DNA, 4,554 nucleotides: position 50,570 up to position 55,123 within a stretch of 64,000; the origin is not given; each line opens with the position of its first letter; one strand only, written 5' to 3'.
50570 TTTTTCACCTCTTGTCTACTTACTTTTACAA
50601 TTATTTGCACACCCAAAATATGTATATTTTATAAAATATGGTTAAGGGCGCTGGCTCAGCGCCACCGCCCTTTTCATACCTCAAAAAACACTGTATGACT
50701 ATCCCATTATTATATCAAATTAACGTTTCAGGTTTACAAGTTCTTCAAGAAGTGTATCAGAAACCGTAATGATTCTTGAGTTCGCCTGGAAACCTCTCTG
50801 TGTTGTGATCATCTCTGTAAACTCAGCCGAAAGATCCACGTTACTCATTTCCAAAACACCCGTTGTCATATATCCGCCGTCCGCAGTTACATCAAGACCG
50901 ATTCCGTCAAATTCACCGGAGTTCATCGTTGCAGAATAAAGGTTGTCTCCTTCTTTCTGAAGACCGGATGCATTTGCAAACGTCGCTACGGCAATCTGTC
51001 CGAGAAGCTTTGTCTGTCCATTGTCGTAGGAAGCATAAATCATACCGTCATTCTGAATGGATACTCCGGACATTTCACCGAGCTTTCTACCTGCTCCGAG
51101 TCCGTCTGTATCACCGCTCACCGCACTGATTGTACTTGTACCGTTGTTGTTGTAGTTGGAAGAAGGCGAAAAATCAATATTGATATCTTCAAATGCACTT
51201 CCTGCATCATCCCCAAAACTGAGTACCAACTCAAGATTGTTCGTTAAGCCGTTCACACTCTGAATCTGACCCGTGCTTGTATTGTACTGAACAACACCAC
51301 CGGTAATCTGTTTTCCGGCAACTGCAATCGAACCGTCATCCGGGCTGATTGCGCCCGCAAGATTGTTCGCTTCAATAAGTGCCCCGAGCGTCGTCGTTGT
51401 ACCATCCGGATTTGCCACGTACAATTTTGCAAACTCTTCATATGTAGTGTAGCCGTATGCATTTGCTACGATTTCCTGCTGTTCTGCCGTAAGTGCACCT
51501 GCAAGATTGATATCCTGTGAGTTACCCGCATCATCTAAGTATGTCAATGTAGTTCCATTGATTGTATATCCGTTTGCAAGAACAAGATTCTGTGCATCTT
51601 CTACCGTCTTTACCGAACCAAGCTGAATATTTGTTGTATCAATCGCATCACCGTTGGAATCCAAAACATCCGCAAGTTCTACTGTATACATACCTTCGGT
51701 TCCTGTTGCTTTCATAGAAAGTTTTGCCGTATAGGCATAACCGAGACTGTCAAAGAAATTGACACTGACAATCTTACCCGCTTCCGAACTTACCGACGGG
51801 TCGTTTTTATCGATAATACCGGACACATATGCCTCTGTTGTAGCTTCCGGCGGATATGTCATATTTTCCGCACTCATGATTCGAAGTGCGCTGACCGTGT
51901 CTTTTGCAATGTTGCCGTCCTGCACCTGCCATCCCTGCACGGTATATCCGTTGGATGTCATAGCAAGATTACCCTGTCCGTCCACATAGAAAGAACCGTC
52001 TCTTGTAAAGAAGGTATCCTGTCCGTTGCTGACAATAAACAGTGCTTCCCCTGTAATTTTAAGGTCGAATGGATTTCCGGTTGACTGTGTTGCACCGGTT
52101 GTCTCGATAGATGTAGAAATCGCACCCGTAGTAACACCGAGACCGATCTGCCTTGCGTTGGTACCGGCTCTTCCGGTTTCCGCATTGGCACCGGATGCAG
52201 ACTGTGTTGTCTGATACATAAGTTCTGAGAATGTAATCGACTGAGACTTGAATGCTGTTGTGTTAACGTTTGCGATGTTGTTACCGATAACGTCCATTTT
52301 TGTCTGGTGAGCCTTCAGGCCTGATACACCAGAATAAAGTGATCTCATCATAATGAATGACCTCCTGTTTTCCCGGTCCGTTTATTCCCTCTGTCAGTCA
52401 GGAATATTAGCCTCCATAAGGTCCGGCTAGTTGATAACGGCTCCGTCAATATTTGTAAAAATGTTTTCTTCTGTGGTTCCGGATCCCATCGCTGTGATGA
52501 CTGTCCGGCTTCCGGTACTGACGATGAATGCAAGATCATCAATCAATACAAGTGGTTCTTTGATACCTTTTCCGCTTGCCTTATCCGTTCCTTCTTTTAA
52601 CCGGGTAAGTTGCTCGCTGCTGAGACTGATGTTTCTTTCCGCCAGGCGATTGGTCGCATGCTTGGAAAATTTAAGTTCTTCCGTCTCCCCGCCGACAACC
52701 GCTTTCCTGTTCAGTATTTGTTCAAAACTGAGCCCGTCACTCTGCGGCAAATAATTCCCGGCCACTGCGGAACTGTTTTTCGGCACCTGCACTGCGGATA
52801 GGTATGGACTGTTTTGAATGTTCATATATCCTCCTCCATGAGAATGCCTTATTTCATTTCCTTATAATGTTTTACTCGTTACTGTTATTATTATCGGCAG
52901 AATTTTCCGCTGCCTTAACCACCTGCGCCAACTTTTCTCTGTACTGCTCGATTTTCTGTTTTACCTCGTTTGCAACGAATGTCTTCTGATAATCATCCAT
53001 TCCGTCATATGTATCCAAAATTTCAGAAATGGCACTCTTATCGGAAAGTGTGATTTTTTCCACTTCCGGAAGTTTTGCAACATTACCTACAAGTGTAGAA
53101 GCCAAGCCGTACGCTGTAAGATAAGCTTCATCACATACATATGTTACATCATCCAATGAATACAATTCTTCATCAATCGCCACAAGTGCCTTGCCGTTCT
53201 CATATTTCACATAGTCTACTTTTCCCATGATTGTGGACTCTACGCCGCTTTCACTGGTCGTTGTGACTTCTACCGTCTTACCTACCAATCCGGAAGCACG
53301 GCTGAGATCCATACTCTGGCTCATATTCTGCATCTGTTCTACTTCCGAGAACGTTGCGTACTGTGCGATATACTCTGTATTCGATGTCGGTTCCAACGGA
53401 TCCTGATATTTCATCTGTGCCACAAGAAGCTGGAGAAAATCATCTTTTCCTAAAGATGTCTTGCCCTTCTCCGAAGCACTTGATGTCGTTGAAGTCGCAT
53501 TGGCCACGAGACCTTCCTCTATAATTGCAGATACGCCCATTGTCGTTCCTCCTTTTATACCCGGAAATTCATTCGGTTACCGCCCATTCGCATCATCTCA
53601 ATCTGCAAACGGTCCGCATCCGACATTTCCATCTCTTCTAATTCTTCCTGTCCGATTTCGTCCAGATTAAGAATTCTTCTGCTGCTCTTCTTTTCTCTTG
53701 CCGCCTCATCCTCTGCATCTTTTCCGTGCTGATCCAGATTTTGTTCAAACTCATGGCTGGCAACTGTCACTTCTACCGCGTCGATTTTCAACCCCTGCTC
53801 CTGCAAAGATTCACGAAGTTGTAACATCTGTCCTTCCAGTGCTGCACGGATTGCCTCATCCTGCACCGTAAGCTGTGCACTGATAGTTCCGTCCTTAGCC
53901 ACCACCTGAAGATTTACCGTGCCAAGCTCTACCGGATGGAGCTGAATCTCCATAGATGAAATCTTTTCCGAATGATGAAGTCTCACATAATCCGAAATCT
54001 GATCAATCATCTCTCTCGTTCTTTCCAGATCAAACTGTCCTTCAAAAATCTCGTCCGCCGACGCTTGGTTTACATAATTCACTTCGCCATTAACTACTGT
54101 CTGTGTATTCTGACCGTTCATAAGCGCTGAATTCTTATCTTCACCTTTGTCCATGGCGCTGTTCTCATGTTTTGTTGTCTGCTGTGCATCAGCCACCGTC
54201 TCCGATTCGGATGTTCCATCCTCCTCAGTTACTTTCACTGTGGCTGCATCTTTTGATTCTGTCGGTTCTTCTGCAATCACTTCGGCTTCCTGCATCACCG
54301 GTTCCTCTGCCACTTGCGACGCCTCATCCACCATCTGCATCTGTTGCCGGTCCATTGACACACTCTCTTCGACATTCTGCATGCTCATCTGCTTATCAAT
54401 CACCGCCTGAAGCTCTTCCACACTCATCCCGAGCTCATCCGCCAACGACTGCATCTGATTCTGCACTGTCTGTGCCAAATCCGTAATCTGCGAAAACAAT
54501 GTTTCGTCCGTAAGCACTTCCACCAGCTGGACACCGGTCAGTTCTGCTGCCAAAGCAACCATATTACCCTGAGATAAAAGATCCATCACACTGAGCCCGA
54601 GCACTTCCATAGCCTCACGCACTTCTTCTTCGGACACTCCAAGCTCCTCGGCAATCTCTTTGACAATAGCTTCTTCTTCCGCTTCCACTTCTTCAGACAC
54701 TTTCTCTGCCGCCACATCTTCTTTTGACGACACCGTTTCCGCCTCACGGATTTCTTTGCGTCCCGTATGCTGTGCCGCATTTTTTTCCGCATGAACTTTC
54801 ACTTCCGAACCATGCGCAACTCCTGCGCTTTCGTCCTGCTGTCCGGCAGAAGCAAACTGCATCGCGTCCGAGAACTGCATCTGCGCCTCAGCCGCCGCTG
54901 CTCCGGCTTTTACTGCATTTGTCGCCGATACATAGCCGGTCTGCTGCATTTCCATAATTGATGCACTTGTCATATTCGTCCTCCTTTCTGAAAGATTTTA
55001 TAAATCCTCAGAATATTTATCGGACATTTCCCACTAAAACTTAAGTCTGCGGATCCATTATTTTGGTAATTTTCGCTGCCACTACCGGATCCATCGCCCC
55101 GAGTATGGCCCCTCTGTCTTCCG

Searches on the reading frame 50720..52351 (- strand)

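Call 60: search_protein_families(library=pfam, proteins=[window:50720-52351:-], max_evalue=0.00001)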
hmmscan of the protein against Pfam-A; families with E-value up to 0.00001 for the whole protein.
window:50720-52351:- (543 aa): 3 families
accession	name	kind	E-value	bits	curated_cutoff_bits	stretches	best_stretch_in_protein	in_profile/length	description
PF06429.18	Flg_bbr_C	-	5e-15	55.2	23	1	497-541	2-46/46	Flagellar basal body rod FlgEFG protein C-terminal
PF00460.25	Flg_bb_rod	-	1e-10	41.8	20.7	1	5-35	1-31/31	Flagella basal body rod protein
PF22692.1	LlgE_F_G_D1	-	2.1e-09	37.8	27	1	99-150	2-44/64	Flagellar hook protein FlgE/F/G D1 domain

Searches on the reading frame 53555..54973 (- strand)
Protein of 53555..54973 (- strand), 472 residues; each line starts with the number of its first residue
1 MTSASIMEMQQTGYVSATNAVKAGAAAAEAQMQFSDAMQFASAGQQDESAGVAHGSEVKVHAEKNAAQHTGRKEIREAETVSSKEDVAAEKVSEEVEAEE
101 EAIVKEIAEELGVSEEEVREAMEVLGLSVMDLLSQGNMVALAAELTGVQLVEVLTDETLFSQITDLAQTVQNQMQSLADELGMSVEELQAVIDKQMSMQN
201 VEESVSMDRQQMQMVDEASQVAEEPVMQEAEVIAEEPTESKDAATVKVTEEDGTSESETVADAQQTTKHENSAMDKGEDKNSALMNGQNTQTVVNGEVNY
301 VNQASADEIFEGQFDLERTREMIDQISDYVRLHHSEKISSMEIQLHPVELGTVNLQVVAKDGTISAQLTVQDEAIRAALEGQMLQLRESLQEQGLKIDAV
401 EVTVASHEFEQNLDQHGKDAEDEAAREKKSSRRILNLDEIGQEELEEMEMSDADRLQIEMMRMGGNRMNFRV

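Call 60: search_protein_families(library=pfam, proteins=[window:53555-54973:-], max_evalue=0.00001)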
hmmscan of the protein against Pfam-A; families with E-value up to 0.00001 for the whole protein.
window:53555-54973:- (472 aa): 1 family
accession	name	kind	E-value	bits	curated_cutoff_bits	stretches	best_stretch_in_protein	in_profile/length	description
PF02120.21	Flg_hook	-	5.1e-18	65.1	29.8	1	333-406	7-80/85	Flagellar hook-length control protein FliK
